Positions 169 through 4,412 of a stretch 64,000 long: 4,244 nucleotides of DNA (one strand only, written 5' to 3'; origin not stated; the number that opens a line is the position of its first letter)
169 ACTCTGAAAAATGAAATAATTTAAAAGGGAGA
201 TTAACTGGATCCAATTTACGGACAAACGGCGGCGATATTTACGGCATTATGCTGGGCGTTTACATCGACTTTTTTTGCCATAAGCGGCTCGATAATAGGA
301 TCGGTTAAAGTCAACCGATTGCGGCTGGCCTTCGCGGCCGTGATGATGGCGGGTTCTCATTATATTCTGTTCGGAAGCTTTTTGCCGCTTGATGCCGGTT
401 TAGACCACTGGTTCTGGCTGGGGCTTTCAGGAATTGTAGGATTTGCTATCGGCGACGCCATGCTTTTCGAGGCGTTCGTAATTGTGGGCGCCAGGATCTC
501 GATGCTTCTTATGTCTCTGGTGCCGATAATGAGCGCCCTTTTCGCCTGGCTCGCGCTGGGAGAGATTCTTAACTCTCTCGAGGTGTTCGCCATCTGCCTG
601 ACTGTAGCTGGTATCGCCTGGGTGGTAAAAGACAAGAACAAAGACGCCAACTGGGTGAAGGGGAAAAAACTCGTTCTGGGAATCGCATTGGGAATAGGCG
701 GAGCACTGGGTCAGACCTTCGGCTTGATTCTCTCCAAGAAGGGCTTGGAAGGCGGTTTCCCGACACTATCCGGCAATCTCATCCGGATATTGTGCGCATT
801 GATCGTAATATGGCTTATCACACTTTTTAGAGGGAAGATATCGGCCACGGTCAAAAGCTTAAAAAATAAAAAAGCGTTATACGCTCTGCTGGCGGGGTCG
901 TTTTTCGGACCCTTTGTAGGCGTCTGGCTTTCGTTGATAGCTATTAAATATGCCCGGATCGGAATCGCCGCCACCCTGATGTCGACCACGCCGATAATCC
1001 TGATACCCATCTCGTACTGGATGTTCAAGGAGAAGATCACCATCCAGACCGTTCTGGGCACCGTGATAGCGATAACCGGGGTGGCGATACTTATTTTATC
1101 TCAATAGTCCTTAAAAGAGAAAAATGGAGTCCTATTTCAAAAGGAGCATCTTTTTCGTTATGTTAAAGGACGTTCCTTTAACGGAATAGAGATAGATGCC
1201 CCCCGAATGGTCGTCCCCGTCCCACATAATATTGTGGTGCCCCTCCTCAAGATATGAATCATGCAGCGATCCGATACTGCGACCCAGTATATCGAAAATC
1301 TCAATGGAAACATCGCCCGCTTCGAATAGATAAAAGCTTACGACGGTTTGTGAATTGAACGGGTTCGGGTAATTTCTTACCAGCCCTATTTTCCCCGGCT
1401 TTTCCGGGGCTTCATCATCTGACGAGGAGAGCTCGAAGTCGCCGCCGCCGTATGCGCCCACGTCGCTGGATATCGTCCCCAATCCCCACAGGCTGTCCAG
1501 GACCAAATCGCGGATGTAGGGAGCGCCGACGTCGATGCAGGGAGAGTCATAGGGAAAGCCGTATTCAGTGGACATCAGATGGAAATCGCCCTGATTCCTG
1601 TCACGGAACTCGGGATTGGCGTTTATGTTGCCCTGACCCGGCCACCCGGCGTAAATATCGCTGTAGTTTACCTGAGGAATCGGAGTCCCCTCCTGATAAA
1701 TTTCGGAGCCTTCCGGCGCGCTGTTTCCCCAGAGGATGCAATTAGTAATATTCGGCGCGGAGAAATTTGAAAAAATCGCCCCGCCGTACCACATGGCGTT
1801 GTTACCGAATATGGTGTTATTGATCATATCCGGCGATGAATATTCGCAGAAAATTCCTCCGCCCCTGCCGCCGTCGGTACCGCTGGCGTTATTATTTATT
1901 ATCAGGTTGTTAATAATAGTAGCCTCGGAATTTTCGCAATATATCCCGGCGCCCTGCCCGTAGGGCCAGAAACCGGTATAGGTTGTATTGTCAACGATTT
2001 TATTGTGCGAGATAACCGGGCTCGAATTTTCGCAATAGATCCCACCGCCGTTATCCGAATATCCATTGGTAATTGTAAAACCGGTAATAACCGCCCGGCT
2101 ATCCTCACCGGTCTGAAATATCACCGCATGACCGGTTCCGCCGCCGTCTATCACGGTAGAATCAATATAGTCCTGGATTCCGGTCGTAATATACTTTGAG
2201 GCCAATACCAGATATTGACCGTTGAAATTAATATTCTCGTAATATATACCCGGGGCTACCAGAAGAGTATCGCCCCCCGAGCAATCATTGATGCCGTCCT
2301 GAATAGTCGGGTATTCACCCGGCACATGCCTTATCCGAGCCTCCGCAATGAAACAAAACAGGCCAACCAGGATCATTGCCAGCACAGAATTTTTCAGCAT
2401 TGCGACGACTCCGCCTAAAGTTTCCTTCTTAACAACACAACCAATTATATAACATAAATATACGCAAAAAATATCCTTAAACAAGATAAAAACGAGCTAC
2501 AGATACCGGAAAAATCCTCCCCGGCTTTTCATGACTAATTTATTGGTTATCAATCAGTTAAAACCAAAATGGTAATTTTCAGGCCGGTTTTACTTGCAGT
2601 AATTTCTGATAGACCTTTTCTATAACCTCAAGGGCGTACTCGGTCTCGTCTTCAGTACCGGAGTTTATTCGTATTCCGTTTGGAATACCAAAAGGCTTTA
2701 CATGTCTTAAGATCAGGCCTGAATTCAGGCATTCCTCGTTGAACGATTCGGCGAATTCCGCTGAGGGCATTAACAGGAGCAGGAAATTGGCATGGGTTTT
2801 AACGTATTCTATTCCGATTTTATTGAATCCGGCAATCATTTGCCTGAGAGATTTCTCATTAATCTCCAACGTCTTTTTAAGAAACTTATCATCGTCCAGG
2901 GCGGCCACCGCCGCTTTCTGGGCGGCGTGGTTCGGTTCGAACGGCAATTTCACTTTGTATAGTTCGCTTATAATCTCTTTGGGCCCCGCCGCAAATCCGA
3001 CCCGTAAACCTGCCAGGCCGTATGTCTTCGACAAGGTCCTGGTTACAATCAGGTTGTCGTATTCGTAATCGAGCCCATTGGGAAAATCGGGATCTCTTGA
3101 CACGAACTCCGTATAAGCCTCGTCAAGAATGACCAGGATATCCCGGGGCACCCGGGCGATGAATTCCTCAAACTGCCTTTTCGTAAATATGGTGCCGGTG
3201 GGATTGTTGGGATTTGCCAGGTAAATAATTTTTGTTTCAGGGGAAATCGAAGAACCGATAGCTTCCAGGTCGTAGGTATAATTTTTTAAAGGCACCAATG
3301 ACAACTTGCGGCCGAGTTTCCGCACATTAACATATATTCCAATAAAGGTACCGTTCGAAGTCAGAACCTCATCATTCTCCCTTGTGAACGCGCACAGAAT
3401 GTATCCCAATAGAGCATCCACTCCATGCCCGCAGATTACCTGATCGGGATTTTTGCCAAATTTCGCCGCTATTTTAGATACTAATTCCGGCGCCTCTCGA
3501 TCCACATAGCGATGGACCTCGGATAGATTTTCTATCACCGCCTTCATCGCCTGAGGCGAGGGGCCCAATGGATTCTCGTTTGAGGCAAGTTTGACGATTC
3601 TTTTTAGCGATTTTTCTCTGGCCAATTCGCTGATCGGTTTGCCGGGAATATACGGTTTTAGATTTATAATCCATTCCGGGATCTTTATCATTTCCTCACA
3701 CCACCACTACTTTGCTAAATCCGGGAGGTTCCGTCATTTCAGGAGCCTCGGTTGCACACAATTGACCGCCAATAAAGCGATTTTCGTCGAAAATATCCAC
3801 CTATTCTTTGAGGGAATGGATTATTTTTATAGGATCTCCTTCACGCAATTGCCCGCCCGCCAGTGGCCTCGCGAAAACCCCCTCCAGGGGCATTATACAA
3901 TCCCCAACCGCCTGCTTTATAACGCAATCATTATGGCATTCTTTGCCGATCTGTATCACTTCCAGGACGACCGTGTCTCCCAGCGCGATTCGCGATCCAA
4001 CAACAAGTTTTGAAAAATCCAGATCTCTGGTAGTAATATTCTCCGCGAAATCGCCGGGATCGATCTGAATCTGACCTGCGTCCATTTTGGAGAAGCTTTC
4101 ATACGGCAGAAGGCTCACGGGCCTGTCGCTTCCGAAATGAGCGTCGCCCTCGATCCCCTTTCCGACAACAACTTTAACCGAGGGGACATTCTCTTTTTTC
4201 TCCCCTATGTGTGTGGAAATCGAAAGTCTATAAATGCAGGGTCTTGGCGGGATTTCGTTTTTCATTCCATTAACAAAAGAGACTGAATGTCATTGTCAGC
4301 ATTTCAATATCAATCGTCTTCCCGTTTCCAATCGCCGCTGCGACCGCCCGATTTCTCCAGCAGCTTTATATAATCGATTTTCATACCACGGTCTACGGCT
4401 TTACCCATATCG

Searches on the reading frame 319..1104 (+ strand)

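Call 54: search_protein_families(library=pfam, proteins=[window:319-1104:+], max_evalue=0.00001)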
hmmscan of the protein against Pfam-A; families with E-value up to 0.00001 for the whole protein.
window:319-1104:+ (262 aa): 1 family
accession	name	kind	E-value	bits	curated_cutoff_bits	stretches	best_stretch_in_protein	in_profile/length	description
PF00892.27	EamA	-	2.7e-28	99.4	28.2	2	120-259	2-134/135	EamA-like transporter family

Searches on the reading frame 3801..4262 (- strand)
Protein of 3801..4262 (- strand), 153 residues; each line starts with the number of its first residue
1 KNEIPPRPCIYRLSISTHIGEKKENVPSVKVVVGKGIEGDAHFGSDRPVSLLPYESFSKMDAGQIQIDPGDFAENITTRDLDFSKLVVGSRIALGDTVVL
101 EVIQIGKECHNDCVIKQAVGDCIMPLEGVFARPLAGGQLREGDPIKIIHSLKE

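Call 54: search_protein_families(library=pfam, proteins=[window:3801-4262:-], max_evalue=0.00001)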
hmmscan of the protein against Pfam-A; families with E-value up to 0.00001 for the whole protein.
window:3801-4262:- (153 aa): 1 family
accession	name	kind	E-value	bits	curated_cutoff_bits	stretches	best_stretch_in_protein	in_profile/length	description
PF03473.23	MOSC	-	1.2e-09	38.7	22.7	1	39-145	2-119/120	MOSC domain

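Call 56: search_protein_families(library=ncbifam, proteins=[window:3801-4262:-], max_evalue=1e-10)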
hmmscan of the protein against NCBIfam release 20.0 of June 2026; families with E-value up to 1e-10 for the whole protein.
window:3801-4262:- (153 aa): 1 family
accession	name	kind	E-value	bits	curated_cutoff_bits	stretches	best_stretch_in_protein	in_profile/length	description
NF011069.0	PRK14499.1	equivalog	2.1e-46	158.5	457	1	12-149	167-307/308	cyclic pyranopterin monophosphate synthase MoaC/MOSC-domain-containing protein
